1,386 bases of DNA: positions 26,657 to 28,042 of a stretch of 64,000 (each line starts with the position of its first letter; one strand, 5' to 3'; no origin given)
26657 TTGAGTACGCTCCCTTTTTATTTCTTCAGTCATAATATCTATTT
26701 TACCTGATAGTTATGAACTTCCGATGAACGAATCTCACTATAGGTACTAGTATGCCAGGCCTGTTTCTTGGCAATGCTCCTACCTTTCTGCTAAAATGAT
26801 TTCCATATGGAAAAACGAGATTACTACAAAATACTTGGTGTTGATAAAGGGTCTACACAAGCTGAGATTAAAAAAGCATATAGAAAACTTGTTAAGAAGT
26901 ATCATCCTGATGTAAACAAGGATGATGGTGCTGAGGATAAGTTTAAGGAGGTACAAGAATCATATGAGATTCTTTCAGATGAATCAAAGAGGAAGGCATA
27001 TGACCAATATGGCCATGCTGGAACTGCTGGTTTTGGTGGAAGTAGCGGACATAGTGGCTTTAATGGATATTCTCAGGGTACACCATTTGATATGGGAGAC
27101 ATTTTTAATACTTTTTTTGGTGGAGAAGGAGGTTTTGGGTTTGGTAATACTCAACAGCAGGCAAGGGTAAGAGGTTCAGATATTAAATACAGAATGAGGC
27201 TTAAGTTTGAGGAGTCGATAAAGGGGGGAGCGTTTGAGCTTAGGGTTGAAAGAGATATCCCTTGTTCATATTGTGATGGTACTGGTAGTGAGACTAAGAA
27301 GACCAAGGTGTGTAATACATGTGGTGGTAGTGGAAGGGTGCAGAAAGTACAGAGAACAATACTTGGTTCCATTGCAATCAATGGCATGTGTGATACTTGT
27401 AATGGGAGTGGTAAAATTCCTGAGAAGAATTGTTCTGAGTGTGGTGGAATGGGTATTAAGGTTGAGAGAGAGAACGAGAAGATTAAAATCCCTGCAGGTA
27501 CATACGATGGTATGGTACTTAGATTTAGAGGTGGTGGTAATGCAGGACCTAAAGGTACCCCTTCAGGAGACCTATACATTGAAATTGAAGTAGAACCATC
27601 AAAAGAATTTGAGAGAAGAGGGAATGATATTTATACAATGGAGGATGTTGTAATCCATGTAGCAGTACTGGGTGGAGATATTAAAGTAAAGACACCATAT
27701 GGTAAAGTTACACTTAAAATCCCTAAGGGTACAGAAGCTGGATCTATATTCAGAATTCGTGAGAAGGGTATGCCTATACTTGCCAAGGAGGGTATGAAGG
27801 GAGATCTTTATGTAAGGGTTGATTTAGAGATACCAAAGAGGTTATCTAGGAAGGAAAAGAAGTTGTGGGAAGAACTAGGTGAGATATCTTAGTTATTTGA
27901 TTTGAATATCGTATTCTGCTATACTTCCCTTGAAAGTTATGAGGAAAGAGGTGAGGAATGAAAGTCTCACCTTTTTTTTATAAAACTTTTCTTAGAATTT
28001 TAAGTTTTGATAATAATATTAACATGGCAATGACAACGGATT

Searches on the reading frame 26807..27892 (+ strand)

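Call 23: search_protein_families(library=pfam, proteins=[window:26807-27892:+], max_evalue=0.001)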
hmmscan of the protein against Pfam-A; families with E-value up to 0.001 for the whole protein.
window:26807-27892:+ (361 aa): 3 families
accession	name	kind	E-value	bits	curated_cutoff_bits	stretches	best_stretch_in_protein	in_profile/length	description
PF01556.23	DnaJ_C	-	4.3e-43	147.4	26.6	1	126-343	1-152/152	DnaJ C terminal domain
PF00226.36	DnaJ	-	5.4e-27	94.1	27.8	1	5-66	1-63/63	DnaJ domain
PF00684.25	DnaJ_CXXCXGXG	-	5.9e-13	49.3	32.7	1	153-216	1-65/65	DnaJ central domain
